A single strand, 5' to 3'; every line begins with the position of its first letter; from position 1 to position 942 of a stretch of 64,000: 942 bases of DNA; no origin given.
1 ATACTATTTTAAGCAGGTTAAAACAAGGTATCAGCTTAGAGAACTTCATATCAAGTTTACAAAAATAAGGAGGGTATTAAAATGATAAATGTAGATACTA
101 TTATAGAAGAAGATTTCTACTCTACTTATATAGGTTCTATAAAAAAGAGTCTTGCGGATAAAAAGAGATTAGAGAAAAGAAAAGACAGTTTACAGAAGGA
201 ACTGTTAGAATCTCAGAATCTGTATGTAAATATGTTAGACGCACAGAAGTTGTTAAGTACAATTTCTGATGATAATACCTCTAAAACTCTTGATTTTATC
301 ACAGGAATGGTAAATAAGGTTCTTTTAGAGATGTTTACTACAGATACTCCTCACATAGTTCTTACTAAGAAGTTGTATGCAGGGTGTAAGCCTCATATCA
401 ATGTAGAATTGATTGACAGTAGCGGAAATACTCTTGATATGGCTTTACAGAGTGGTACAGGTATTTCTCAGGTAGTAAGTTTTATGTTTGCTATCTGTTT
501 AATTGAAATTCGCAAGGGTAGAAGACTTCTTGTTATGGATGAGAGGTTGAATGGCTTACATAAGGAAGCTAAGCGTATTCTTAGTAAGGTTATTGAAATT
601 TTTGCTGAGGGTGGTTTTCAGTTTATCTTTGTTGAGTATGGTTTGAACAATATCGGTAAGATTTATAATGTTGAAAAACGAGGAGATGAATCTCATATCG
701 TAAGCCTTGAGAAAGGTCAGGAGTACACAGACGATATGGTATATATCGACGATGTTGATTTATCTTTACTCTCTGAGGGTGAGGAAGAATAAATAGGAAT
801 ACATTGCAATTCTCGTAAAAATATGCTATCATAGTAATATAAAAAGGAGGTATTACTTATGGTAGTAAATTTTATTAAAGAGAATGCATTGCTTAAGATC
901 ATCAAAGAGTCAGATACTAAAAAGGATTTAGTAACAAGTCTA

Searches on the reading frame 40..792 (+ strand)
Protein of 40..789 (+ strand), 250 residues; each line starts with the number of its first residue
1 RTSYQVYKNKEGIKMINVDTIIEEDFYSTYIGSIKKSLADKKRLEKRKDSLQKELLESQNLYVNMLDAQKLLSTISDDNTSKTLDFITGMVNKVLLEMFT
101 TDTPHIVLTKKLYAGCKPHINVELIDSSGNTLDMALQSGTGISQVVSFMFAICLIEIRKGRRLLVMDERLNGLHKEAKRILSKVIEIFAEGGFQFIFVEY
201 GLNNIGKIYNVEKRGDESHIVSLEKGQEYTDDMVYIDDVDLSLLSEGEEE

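Call 36: search_protein_families(library=phrogs, max_evalue=0.00001, proteins=[window:40-789:+])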
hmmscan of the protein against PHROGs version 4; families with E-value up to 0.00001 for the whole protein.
window:40-789:+ (250 aa): 0 families

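Call 59: find_encoding_contigs(protein=window:82-792:+, flank=10000, max_places=3)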
Protein window:82-792:+ (236 aa): 8 contigs read that carry it; 3 places shown.
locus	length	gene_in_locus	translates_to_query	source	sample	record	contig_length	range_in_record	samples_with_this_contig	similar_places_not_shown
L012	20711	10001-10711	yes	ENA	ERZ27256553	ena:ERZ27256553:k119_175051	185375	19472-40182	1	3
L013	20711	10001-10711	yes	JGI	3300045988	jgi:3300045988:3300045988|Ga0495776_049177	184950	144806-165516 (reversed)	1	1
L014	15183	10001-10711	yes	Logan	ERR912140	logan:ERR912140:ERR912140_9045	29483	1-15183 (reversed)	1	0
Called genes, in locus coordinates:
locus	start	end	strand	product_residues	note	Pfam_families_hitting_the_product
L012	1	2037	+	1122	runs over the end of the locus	PF13245:AAA_19, PF13604:AAA_30, PF13538:UvrD_C_2 (faint)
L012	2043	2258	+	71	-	-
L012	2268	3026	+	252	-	PF08275:DNAG_N (faint), PF13155:Toprim_2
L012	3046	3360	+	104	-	-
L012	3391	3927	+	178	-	-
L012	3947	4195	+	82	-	-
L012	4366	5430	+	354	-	-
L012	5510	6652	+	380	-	PF13175:AAA_15 (weak), PF13476:AAA_23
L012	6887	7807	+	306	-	PF00149:Metallophos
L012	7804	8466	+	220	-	-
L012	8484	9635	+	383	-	-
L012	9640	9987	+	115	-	-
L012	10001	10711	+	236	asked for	-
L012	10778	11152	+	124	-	-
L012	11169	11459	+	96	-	-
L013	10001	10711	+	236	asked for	-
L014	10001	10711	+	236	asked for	-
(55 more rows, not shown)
